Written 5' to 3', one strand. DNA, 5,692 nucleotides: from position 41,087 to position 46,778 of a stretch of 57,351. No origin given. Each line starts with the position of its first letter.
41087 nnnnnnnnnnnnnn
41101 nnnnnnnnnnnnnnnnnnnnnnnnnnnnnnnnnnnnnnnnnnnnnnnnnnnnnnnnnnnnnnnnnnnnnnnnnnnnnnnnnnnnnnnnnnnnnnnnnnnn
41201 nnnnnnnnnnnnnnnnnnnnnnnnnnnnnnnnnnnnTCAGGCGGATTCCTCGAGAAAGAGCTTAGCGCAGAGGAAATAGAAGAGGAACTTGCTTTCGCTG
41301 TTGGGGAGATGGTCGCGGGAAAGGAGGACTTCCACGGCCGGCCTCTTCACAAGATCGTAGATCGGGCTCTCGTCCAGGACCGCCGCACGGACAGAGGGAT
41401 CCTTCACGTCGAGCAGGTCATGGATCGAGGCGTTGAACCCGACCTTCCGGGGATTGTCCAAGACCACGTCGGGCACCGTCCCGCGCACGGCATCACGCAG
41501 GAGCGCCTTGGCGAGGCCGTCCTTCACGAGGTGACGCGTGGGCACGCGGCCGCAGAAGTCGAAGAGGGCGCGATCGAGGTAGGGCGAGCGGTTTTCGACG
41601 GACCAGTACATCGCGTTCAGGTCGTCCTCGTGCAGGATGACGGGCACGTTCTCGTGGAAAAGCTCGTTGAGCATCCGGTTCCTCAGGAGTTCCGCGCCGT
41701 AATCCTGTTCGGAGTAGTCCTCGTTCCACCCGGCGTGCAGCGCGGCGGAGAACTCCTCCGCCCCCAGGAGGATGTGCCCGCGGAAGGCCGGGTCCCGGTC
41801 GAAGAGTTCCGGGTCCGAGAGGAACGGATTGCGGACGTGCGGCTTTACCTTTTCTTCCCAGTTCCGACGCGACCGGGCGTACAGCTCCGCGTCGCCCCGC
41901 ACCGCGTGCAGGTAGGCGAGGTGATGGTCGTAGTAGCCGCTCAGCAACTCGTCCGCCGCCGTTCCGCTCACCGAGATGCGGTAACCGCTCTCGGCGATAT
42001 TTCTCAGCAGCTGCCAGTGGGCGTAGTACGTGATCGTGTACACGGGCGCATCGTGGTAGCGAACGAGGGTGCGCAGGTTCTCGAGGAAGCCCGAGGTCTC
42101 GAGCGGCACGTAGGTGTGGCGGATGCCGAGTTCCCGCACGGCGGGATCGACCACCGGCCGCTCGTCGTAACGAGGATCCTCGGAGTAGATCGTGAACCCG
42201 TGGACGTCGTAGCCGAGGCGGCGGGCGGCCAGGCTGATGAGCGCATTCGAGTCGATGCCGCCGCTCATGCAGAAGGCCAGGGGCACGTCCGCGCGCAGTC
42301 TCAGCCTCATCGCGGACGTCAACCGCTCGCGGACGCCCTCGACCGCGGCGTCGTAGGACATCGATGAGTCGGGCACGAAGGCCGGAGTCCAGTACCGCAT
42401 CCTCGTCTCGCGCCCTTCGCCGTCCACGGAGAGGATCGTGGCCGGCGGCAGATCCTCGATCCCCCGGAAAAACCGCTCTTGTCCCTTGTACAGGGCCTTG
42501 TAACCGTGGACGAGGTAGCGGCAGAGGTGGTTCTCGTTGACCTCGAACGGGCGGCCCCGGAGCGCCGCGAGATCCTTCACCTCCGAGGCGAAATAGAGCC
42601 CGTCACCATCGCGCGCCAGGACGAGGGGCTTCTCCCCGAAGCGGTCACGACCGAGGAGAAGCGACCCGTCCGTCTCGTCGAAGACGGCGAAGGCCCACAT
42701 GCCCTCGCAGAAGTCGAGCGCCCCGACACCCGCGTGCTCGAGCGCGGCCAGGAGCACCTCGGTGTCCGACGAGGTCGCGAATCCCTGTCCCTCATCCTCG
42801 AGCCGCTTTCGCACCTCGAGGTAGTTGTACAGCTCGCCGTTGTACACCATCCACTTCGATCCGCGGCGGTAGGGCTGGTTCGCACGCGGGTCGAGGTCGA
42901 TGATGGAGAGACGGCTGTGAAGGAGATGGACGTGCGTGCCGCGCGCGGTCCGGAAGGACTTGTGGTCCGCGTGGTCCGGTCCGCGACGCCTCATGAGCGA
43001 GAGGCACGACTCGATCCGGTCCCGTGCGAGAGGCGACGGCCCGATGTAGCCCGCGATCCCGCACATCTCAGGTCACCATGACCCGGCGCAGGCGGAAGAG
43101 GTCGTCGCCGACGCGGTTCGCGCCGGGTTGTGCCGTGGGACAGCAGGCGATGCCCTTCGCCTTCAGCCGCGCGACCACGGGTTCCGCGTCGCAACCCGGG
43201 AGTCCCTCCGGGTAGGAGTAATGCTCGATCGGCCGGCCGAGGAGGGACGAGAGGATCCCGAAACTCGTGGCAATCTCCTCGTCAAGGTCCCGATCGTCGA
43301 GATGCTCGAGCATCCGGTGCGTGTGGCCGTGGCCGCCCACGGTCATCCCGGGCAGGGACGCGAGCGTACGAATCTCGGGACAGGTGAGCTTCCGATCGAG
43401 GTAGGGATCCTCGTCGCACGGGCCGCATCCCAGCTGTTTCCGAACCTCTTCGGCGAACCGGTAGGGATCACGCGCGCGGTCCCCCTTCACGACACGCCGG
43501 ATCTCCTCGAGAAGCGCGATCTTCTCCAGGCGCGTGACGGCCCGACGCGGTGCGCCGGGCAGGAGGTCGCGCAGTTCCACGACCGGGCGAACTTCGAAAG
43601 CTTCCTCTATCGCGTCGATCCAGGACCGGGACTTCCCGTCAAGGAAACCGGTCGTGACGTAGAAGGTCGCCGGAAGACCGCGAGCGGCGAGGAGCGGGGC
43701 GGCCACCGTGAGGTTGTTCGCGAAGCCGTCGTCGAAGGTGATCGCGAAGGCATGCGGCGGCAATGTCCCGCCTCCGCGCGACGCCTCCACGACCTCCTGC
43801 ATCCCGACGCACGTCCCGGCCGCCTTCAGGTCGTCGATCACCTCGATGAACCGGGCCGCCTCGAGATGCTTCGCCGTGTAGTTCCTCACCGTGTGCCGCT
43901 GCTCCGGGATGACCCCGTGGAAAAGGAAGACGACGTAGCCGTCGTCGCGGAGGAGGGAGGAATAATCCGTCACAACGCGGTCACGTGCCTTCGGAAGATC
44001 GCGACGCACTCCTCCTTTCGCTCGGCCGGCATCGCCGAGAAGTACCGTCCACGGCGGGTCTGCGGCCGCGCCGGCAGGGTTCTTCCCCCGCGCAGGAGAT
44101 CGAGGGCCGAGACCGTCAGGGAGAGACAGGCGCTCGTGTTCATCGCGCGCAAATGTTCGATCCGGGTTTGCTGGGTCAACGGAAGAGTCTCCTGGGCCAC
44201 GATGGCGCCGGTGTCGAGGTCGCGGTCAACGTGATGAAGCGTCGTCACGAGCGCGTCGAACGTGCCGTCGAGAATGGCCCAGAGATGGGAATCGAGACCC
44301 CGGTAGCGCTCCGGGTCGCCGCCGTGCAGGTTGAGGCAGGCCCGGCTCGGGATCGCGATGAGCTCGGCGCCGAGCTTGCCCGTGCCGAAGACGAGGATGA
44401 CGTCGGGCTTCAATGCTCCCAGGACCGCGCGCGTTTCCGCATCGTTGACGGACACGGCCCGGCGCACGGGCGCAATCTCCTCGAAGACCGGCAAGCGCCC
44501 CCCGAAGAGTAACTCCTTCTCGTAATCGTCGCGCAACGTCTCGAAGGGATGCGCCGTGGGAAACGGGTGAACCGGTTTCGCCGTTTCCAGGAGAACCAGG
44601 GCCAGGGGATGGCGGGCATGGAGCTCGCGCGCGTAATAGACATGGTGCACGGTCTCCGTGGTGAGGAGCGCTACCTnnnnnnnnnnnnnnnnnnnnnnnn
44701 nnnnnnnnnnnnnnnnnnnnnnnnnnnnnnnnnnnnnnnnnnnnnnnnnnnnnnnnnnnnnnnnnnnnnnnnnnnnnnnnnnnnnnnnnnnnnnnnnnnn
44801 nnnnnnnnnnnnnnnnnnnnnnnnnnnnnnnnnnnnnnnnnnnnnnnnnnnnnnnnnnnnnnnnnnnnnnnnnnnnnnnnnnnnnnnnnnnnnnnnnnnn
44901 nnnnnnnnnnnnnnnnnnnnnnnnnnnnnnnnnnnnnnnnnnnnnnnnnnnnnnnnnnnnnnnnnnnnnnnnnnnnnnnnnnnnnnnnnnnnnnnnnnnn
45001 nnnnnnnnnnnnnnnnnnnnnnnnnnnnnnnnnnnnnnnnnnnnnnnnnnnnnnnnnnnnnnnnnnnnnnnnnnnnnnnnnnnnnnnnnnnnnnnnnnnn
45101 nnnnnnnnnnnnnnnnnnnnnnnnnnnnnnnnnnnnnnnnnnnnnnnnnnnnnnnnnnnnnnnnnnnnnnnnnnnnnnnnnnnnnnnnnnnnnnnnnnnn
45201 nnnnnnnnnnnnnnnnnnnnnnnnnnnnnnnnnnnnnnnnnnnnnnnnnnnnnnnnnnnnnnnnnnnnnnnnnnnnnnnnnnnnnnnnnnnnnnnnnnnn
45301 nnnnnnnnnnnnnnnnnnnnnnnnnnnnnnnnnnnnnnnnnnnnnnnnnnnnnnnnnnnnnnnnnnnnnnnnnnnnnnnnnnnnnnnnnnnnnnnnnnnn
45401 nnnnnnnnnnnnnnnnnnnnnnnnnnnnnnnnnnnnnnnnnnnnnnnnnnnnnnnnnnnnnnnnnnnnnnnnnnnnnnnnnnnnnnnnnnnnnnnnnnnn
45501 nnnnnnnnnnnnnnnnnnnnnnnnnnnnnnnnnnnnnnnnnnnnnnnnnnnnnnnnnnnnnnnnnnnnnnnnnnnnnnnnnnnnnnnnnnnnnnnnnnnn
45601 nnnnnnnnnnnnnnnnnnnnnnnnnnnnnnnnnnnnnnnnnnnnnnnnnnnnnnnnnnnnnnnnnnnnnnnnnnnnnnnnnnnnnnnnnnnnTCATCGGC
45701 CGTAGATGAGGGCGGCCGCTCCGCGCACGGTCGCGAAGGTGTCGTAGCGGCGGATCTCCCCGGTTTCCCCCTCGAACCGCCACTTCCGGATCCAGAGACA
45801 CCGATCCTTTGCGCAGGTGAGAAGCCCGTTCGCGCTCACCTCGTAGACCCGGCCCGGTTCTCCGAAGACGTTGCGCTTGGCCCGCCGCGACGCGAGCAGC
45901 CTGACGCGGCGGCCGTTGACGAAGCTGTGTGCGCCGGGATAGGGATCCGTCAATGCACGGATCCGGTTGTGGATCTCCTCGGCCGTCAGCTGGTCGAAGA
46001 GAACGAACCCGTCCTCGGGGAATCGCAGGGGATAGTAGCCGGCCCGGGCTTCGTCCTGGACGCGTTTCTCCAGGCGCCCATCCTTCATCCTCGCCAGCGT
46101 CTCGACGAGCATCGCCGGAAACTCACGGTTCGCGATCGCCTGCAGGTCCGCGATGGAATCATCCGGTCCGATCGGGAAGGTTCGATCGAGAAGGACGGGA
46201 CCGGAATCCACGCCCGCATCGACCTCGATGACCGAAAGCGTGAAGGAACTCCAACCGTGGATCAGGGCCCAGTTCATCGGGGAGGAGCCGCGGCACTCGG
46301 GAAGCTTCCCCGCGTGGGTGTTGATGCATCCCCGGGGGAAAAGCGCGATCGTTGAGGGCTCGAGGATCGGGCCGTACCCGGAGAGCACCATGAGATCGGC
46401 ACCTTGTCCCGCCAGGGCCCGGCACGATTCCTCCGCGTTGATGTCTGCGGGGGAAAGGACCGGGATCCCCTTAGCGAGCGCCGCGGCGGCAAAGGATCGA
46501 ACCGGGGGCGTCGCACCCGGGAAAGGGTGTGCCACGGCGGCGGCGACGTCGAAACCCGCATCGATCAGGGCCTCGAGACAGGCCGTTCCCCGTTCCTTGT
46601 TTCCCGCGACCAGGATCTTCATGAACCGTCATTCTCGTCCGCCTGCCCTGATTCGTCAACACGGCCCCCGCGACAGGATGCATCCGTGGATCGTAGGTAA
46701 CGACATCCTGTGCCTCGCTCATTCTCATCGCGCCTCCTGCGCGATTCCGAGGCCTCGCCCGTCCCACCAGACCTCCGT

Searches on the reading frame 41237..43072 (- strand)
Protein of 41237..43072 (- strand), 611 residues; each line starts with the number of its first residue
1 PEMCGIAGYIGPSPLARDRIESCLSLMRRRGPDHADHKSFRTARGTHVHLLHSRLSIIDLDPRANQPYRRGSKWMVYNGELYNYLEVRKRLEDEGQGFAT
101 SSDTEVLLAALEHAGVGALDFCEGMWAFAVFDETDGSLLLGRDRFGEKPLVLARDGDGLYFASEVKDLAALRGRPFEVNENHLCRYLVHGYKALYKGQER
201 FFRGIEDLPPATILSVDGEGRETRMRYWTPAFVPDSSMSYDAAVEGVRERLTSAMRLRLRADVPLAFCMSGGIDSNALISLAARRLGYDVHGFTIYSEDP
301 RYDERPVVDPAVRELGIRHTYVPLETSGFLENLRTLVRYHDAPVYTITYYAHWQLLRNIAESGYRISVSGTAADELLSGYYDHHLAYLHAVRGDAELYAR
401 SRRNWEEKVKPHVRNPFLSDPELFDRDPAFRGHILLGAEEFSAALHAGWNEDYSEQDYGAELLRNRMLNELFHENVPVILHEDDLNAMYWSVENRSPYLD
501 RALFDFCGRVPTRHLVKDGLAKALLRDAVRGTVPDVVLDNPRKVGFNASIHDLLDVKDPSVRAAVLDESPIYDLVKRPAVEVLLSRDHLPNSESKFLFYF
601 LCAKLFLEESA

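Call 44: search_protein_families(library=pfam, proteins=[window:41237-43072:-], max_evalue=0.001)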
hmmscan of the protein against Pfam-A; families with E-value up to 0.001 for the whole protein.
window:41237-43072:- (611 aa): 3 families
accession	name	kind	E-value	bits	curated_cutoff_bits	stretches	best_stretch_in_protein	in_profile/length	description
PF00733.27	Asn_synthase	-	4.3e-53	181.7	21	1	247-588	2-332/354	Asparagine synthase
PF13522.11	GATase_6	-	1.9e-35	122.2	27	1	45-164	9-130/130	Glutamine amidotransferase domain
PF13537.11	GATase_7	-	1.3e-34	119.3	25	1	52-169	1-122/123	Glutamine amidotransferase domain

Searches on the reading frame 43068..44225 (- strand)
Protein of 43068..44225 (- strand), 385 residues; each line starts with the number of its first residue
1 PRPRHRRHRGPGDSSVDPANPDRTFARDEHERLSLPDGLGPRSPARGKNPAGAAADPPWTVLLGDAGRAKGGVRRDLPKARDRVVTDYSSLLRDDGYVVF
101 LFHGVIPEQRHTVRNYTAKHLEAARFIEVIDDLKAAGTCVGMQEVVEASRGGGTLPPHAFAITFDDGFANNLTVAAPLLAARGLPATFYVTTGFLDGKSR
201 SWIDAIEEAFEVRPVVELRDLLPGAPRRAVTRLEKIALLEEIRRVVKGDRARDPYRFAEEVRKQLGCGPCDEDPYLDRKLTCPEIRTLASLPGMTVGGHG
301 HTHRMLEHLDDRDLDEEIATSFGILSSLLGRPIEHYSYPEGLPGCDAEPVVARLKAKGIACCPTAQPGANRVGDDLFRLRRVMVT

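Call 44: search_protein_families(library=pfam, proteins=[window:43068-44225:-], max_evalue=0.001)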
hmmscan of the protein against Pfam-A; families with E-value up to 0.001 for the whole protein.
window:43068-44225:- (385 aa): 1 family
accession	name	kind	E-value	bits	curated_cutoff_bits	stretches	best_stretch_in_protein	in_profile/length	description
PF01522.26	Polysacc_deac_1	-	5.4e-13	49.4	23.1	2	154-196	3-45/124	Polysaccharide deacetylase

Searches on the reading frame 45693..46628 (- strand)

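Call 44: search_protein_families(library=pfam, proteins=[window:45693-46628:-], max_evalue=0.001)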
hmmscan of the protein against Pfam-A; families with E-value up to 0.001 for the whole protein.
window:45693-46628:- (311 aa): 2 families
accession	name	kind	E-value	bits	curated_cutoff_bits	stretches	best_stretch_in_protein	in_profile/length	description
PF00551.24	Formyl_trans_N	-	3.5e-18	66.4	26.1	1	40-176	50-179/181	Formyl transferase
PF02911.23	Formyl_trans_C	-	3.6e-16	59.6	21.1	1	204-287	4-86/100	Formyl transferase, C-terminal domain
